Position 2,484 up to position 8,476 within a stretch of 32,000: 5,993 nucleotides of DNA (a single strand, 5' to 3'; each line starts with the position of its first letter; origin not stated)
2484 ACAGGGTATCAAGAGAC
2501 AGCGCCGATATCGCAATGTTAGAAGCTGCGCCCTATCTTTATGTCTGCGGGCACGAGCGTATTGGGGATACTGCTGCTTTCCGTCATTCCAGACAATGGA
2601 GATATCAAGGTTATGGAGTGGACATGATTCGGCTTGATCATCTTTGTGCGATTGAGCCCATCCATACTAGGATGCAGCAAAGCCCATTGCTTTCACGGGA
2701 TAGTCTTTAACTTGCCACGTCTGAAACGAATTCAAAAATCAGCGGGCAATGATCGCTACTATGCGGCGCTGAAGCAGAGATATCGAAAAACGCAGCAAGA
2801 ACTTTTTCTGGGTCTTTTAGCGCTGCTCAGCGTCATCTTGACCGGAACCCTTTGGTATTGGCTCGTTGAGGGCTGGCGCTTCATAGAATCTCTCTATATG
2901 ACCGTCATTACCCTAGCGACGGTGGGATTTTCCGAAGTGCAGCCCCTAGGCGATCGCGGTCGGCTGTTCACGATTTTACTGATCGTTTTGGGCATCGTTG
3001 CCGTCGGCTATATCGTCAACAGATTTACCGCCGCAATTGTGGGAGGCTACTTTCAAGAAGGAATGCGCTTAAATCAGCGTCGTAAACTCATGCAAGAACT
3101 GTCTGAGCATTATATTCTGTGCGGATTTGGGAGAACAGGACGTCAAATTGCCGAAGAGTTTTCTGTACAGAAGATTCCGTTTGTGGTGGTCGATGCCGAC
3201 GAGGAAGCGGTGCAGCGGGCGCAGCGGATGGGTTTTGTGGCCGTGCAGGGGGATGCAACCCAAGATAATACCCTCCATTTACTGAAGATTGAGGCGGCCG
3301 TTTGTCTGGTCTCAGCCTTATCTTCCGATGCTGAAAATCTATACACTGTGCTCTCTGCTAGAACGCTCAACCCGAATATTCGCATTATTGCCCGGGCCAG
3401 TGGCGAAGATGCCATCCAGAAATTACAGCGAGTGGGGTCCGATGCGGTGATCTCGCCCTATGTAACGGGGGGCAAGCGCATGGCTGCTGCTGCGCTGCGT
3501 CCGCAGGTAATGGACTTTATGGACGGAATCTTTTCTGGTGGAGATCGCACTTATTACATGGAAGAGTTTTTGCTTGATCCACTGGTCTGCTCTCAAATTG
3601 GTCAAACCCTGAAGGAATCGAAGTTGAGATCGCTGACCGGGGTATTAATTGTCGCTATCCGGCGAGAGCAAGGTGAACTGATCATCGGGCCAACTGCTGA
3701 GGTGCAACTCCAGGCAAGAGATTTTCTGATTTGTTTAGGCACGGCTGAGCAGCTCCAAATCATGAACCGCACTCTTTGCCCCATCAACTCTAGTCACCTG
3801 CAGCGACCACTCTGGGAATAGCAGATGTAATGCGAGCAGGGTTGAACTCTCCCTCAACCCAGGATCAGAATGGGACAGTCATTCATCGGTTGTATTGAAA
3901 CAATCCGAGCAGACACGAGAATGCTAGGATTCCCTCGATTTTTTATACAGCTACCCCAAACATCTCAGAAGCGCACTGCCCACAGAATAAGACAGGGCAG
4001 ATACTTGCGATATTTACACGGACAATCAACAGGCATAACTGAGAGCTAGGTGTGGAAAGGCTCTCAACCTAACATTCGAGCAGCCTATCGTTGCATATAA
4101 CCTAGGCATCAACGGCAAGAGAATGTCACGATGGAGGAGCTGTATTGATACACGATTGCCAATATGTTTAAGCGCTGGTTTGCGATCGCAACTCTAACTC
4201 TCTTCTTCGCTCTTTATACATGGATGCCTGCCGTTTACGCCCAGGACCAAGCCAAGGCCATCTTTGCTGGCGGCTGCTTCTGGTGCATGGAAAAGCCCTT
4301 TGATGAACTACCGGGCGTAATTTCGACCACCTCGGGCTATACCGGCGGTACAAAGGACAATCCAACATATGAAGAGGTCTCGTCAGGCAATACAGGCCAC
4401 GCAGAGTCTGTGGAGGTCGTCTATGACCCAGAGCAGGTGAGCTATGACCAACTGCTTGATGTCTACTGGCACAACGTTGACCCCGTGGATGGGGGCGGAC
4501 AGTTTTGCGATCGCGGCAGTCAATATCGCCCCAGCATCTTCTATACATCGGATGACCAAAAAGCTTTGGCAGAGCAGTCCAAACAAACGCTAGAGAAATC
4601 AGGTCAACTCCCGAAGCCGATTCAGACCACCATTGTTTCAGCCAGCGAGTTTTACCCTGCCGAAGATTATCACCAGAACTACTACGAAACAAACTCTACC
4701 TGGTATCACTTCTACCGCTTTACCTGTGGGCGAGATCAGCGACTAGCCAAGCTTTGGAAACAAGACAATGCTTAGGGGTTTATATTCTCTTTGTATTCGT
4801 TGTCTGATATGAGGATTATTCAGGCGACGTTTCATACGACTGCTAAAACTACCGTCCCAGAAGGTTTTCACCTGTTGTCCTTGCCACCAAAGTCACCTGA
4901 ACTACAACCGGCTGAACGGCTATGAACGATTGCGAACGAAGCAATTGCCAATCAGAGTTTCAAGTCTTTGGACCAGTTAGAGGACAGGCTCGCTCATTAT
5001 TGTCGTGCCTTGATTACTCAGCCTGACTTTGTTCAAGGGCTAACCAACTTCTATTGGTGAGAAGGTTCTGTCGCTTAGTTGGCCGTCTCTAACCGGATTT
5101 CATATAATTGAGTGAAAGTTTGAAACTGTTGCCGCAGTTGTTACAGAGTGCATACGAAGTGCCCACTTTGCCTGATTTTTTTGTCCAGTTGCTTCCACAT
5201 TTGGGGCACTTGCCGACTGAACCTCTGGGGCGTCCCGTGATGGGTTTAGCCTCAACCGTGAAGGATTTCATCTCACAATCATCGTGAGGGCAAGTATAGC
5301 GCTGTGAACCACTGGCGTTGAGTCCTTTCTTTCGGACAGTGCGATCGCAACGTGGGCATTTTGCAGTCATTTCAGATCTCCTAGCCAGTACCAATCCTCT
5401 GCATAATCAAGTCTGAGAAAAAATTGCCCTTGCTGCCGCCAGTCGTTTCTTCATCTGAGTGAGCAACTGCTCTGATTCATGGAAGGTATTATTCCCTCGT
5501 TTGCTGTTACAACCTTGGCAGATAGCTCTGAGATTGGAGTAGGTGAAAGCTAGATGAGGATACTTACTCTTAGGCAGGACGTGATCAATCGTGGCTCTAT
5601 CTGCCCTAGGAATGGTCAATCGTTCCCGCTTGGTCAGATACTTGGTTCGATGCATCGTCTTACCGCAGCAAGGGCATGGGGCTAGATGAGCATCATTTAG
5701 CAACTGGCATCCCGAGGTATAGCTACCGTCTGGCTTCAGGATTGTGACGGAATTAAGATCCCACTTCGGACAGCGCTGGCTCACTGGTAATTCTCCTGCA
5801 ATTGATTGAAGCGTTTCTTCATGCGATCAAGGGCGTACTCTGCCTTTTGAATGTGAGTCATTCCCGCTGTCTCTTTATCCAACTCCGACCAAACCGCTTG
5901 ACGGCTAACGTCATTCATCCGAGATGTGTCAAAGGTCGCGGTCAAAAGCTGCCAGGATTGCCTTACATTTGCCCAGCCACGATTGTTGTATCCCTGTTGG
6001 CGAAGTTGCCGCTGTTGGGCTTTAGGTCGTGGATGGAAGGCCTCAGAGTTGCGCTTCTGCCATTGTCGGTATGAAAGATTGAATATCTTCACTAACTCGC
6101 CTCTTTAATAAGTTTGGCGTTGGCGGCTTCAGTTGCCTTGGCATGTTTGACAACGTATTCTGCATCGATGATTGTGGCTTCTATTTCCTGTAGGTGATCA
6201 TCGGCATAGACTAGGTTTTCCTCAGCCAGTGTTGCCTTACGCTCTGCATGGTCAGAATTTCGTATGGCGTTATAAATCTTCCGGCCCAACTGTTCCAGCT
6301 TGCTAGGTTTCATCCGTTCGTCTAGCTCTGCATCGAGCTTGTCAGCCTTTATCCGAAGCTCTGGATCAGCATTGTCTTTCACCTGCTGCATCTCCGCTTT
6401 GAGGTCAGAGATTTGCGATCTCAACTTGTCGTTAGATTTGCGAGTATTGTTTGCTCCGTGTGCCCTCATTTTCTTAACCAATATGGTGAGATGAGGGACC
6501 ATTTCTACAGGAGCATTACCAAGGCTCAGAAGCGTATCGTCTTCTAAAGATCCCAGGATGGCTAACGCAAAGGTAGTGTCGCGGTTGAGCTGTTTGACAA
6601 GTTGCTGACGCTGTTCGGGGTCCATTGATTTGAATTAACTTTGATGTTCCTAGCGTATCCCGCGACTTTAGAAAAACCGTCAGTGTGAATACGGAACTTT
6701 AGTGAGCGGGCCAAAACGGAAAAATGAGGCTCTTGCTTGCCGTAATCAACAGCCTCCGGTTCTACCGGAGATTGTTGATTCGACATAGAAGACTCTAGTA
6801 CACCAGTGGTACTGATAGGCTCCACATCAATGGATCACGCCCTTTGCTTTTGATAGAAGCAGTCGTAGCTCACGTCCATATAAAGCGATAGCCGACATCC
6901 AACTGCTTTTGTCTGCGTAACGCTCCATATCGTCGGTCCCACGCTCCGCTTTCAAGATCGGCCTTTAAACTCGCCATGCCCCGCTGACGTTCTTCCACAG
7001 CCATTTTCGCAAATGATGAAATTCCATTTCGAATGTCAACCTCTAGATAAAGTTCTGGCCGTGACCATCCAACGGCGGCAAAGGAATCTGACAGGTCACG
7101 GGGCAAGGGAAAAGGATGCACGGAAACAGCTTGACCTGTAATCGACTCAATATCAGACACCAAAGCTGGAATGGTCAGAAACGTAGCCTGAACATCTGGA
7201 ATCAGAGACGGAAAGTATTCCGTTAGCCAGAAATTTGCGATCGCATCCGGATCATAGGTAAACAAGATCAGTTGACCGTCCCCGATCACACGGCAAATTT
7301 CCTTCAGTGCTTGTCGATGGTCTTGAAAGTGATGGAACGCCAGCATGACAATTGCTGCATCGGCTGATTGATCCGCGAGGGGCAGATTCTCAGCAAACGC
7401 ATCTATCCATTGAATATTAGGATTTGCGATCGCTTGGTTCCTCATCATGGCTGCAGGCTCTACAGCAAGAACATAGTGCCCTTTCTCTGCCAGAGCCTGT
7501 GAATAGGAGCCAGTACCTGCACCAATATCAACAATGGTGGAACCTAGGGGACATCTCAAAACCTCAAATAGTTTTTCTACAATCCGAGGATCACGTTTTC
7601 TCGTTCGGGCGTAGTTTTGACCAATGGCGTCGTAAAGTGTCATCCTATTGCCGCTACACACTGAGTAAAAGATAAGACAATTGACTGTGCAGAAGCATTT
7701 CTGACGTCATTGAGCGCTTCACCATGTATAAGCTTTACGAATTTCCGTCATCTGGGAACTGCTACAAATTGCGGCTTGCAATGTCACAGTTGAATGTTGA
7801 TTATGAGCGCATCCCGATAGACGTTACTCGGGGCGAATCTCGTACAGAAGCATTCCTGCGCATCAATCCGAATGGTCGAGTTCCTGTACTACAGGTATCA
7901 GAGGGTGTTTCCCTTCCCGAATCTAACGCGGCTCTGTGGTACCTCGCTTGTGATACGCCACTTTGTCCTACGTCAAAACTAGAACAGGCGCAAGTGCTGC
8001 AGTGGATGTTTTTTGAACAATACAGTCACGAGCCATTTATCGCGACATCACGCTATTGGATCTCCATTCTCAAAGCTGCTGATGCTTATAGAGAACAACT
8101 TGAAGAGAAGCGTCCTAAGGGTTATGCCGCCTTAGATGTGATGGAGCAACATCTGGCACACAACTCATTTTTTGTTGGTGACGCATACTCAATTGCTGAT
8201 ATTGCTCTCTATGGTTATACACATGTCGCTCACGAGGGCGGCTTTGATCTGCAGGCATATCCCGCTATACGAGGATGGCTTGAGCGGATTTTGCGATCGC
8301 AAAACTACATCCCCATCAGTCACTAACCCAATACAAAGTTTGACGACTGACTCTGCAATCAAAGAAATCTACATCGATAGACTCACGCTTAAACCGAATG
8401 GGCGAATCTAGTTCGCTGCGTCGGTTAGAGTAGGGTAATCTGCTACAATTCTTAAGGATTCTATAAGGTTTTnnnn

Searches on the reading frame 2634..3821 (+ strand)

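Call 6: search_protein_families(library=pfam, proteins=[window:2634-3821:+], max_evalue=0.001)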
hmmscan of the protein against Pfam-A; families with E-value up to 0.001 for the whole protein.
window:2634-3821:+ (395 aa): 3 families
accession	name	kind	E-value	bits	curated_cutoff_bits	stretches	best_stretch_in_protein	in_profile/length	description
PF02254.24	TrkA_N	-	5.1e-33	114.3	23.8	1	160-275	1-116/116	TrkA-N domain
PF07885.22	Ion_trans_2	-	9.2e-17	61.1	22.5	1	63-135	2-77/79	Ion channel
PF02080.26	TrkA_C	-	1.6e-09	38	27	1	322-375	13-64/71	TrkA-C domain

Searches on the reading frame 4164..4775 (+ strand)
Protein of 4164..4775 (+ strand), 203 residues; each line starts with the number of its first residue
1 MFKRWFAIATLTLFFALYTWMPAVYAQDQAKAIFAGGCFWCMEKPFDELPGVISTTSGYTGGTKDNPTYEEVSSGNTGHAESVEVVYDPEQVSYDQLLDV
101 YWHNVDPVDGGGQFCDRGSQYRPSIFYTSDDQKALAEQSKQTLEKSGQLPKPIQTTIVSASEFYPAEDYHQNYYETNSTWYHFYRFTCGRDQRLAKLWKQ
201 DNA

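Call 6: search_protein_families(library=pfam, proteins=[window:4164-4775:+], max_evalue=0.001)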
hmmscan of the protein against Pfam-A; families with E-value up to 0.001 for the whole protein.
window:4164-4775:+ (203 aa): 1 family
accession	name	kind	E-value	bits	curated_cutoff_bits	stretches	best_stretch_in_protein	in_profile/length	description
PF01625.27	PMSR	-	1.7e-64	217.1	23.7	1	31-181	1-151/153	Peptide methionine sulfoxide reductase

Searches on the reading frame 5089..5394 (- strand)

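Call 7: search_protein_families(library=pfam, proteins=[window:5089-5394:-], max_evalue=0.001)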
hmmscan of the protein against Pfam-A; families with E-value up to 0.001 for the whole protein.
window:5089-5394:- (101 aa): 2 families
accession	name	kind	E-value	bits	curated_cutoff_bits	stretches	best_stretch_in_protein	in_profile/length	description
PF07191.17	Zn_ribbon_6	-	0.00013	22.3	25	0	7-43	26-59/67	Double zinc ribbon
PF01396.24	Zn_ribbon_Top1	-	0.00015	21.9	32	1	60-89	1-32/39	Topoisomerase DNA binding C4 zinc finger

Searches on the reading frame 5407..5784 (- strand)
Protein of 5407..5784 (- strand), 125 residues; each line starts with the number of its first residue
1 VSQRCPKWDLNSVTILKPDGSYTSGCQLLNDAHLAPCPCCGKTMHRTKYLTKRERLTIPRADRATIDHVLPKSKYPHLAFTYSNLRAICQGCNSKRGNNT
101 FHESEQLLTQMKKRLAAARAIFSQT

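Call 7: search_protein_families(library=pfam, proteins=[window:5407-5784:-], max_evalue=0.001)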
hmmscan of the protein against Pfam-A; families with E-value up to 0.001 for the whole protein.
window:5407-5784:- (125 aa): 3 families
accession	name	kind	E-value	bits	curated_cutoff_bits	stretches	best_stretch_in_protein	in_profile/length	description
PF01844.29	HNH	-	4.5e-09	36.8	21.4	1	37-98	1-46/47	HNH endonuclease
PF13005.12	zf-IS66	-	2.2e-05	25.2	27.3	1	37-77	4-44/46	zinc-finger binding domain of transposase IS66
PF14279.12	HNH_5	-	2.5e-05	24.6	27.5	1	63-103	12-50/56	HNH endonuclease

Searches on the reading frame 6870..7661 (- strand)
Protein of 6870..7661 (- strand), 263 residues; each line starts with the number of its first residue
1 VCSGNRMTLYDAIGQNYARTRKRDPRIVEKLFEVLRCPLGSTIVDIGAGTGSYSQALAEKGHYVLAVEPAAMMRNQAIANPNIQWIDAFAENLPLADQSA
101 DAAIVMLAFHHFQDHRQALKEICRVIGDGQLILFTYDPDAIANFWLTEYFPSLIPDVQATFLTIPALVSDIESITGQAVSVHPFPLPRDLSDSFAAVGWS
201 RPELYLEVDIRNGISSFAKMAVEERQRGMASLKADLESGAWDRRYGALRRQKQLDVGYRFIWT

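Call 6: search_protein_families(library=pfam, proteins=[window:6870-7661:-], max_evalue=0.001)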
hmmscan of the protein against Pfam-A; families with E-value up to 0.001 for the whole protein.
window:6870-7661:- (263 aa): 7 families
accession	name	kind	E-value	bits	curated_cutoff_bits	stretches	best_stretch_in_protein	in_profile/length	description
PF08241.18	Methyltransf_11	-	6.3e-19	68.8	21.2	1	44-132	1-93/95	Methyltransferase domain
PF13649.12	Methyltransf_25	-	2.5e-15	57.4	27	1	43-127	1-94/97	Methyltransferase domain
PF13489.12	Methyltransf_23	-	9.7e-11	42.1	27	1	27-137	12-119/164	Methyltransferase domain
PF08242.18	Methyltransf_12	-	5.5e-08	33.9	30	1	44-129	1-95/98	Methyltransferase domain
PF01209.24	Ubie_methyltran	-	4.9e-07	29.8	20.1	1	40-130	48-147/233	ubiE/COQ5 methyltransferase family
PF13847.12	Methyltransf_31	-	1.2e-06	28.7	27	1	41-135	5-110/145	Methyltransferase domain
PF01728.25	FtsJ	-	0.00019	21.9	24.1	1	35-87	19-74/181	FtsJ-like methyltransferase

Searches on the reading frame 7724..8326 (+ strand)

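Call 6: search_protein_families(library=pfam, proteins=[window:7724-8326:+], max_evalue=0.001)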
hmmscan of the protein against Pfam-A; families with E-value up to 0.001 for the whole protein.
window:7724-8326:+ (200 aa): 7 families
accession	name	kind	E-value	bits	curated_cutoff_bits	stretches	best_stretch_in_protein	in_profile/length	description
PF02798.26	GST_N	-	3.1e-13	50.3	20.9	1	2-75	3-75/76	Glutathione S-transferase, N-terminal domain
PF00043.30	GST_C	-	9.2e-12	45.5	20.7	1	116-191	13-91/93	Glutathione S-transferase, C-terminal domain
PF13417.12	GST_N_3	-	3.4e-11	43.7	22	1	4-75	1-68/75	Glutathione S-transferase, N-terminal domain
PF13410.11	GST_C_2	-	5.2e-11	42.9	24.9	1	125-188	3-69/69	Glutathione S-transferase, C-terminal domain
PF13409.12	GST_N_2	-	5.6e-11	43.3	25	1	10-75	2-68/70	Glutathione S-transferase, N-terminal domain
PF14497.11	GST_C_3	-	0.0001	22.9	21.6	1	134-190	32-92/104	Glutathione S-transferase, C-terminal domain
PF17171.9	GST_C_6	-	0.00036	20.6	28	1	135-189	3-50/64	Glutathione S-transferase, C-terminal domain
